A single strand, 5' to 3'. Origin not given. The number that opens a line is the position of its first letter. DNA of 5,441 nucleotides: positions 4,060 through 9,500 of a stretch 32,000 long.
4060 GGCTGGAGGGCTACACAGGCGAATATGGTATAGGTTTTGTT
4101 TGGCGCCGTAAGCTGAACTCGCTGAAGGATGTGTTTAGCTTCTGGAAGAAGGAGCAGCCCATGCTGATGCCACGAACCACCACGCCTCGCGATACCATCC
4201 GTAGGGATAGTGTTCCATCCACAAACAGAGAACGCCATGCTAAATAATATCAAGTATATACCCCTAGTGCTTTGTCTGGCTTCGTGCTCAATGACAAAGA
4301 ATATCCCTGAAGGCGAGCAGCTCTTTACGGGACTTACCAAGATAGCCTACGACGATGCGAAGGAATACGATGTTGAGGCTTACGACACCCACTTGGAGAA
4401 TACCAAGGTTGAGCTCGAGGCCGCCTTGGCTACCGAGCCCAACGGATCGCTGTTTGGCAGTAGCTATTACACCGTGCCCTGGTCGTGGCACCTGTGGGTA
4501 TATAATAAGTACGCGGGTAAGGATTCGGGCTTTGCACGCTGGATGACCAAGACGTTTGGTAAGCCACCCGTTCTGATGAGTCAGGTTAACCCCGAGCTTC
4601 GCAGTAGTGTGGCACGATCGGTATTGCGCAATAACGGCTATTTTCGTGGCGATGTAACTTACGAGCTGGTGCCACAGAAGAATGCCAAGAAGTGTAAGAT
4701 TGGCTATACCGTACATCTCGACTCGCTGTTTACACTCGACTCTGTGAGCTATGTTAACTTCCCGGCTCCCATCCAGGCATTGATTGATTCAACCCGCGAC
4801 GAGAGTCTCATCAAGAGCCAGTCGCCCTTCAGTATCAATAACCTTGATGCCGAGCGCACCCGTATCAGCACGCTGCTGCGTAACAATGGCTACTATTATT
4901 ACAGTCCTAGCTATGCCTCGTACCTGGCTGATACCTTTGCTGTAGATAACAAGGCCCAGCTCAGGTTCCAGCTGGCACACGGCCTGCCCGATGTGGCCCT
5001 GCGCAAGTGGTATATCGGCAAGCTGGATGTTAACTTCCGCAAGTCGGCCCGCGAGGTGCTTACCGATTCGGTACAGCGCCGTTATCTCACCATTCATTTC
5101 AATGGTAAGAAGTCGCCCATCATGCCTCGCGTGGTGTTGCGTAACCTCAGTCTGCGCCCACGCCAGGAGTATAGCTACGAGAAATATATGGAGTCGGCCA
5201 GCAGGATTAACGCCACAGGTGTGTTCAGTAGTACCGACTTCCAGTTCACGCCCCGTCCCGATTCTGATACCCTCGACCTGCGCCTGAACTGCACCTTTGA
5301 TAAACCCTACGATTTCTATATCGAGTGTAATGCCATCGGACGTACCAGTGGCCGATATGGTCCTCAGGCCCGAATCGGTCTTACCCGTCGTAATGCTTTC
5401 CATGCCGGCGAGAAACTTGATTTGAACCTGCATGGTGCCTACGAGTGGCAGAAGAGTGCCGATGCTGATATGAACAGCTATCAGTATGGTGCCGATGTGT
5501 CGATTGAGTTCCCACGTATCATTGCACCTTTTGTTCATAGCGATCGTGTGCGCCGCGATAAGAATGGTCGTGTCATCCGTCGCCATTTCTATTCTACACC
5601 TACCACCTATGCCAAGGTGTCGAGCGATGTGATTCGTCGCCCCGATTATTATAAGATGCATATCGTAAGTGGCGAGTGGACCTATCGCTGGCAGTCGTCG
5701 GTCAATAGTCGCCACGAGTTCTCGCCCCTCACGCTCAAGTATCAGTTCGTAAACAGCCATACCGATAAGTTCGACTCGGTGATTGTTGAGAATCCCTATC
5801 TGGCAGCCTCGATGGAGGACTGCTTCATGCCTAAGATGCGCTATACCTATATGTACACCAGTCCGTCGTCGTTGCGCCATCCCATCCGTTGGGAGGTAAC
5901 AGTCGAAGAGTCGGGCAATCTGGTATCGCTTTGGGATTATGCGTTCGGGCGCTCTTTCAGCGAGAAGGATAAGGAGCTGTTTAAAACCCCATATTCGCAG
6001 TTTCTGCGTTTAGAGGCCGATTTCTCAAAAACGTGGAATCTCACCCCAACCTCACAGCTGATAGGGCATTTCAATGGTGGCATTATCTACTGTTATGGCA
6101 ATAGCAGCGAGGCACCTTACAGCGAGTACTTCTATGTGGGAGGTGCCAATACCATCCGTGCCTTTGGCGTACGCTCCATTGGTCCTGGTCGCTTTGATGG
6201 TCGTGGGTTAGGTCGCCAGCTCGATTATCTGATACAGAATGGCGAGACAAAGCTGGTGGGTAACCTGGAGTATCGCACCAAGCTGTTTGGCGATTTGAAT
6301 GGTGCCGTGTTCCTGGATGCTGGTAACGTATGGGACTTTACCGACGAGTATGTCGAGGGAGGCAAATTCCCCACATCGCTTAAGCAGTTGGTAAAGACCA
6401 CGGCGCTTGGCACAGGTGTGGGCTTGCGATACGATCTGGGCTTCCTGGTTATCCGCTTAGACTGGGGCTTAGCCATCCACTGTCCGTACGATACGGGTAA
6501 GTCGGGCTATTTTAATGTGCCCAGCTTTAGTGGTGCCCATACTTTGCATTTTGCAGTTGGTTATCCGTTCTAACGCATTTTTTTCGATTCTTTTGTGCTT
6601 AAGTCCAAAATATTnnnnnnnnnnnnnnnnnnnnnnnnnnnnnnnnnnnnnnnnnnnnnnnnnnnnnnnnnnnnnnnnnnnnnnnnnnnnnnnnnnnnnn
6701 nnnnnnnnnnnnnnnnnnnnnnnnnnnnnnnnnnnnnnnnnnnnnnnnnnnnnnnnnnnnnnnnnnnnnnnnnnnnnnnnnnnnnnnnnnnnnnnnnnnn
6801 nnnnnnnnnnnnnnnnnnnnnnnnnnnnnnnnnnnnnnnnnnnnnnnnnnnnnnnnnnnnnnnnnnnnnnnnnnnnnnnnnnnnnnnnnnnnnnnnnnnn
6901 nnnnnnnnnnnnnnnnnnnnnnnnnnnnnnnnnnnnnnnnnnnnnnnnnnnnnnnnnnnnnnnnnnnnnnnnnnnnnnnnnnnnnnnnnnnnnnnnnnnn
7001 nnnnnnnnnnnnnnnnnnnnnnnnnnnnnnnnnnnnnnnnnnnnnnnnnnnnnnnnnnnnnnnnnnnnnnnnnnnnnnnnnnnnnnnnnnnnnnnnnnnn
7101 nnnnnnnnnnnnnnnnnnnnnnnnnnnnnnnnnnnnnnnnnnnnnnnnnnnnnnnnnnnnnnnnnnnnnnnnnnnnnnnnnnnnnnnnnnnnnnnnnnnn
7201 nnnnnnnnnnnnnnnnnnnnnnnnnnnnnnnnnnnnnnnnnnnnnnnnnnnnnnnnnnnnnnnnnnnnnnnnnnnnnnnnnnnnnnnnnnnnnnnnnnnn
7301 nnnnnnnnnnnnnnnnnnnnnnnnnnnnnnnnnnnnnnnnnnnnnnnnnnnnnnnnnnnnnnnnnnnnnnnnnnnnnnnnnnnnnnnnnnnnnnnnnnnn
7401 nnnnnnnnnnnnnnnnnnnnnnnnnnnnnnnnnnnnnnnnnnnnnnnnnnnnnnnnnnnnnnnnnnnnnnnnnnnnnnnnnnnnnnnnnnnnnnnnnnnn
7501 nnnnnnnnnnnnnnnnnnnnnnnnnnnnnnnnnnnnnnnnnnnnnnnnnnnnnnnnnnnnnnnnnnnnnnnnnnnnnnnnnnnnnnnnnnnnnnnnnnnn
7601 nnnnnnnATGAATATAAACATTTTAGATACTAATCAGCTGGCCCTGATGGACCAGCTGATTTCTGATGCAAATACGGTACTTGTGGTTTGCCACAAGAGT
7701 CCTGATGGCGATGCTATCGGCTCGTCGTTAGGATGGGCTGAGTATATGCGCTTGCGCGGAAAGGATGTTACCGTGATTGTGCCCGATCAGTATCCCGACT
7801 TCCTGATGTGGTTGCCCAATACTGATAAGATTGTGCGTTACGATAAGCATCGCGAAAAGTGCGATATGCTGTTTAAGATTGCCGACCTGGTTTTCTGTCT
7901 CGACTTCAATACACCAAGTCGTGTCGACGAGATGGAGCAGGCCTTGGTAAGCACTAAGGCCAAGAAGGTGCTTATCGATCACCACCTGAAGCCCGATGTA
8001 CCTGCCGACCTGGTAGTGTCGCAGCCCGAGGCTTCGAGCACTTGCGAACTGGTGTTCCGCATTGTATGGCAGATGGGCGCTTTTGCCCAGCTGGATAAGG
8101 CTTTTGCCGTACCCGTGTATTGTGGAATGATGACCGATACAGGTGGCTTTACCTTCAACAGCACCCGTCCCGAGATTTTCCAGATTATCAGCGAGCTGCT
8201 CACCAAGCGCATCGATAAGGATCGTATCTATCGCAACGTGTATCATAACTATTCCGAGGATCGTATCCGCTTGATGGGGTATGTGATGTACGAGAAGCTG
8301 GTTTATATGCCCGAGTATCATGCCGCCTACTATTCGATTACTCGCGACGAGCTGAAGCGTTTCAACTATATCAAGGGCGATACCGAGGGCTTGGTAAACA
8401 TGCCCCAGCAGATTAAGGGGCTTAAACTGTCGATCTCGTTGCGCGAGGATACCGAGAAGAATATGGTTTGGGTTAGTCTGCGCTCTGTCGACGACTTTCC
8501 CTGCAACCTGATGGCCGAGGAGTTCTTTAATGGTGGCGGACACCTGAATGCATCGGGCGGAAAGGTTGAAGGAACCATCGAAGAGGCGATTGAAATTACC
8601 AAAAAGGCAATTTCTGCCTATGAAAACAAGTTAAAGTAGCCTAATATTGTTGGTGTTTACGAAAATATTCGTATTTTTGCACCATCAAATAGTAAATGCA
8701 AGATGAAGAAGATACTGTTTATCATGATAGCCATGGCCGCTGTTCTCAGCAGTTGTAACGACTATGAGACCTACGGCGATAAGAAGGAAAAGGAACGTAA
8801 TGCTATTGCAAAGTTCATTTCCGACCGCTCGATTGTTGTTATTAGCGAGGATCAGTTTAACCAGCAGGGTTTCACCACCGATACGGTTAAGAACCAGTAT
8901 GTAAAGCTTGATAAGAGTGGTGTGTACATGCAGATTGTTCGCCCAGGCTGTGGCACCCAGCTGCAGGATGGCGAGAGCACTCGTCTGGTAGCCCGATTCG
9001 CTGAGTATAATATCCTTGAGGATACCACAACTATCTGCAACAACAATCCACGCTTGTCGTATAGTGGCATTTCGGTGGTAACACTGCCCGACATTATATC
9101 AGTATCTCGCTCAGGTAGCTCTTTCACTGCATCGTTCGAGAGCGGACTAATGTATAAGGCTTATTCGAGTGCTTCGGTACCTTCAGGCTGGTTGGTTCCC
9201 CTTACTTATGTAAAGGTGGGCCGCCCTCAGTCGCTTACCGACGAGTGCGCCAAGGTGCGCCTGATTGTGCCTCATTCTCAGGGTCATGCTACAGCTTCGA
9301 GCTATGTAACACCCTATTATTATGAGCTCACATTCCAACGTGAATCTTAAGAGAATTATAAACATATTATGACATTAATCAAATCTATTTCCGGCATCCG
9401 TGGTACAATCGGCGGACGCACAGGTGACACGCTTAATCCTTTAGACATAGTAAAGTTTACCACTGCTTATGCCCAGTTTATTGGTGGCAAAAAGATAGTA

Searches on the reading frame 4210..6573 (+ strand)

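Call 12: search_protein_families(library=pfam, proteins=[window:4210-6573:+], max_evalue=0.00001)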
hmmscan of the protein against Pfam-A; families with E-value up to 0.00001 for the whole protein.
window:4210-6573:+ (787 aa): 2 families
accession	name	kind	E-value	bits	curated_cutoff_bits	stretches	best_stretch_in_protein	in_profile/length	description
PF01103.29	Omp85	-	1.7e-21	77.5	24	1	596-763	153-313/325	Omp85 superfamily domain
PF07244.20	POTRA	-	2.2e-07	31.9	21.3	0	295-357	6-72/79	Surface antigen variable number repeat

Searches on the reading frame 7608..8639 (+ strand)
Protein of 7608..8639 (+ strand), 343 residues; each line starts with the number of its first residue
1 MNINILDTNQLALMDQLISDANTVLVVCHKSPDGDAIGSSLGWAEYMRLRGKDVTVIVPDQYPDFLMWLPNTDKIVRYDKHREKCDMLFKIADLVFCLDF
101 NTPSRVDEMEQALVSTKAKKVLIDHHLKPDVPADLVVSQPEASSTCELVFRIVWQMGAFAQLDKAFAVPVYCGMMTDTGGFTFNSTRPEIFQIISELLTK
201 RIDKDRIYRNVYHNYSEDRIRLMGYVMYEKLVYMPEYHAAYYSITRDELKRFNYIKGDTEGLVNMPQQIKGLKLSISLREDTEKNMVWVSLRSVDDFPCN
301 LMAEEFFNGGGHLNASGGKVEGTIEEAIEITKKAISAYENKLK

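Call 12: search_protein_families(library=pfam, proteins=[window:7608-8639:+], max_evalue=0.00001)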
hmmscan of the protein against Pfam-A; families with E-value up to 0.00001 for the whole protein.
window:7608-8639:+ (343 aa): 2 families
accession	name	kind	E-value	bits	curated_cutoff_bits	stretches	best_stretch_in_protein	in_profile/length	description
PF01368.27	DHH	-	2.6e-24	86.3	28.1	1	24-174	2-125/125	DHH family, N-terminal domain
PF02272.25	DHHA1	-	4.6e-07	30.7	25.9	1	251-335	10-100/102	DHHA1 domain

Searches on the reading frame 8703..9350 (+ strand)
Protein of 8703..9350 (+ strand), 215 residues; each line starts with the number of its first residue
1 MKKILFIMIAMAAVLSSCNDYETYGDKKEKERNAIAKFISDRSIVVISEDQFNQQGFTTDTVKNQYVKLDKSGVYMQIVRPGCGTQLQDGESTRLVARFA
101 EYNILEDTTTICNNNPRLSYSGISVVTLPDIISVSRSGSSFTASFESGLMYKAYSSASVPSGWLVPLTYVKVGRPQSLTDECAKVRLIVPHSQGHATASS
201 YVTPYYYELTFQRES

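Call 12: search_protein_families(library=pfam, proteins=[window:8703-9350:+], max_evalue=0.00001)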
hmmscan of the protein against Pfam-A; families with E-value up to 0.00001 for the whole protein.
window:8703-9350:+ (215 aa): 1 family
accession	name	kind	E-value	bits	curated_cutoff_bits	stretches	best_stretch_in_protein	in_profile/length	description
PF16109.11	DUF4827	-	1e-67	228.2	29.4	1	17-210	1-182/183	Domain of unknown function (DUF4827)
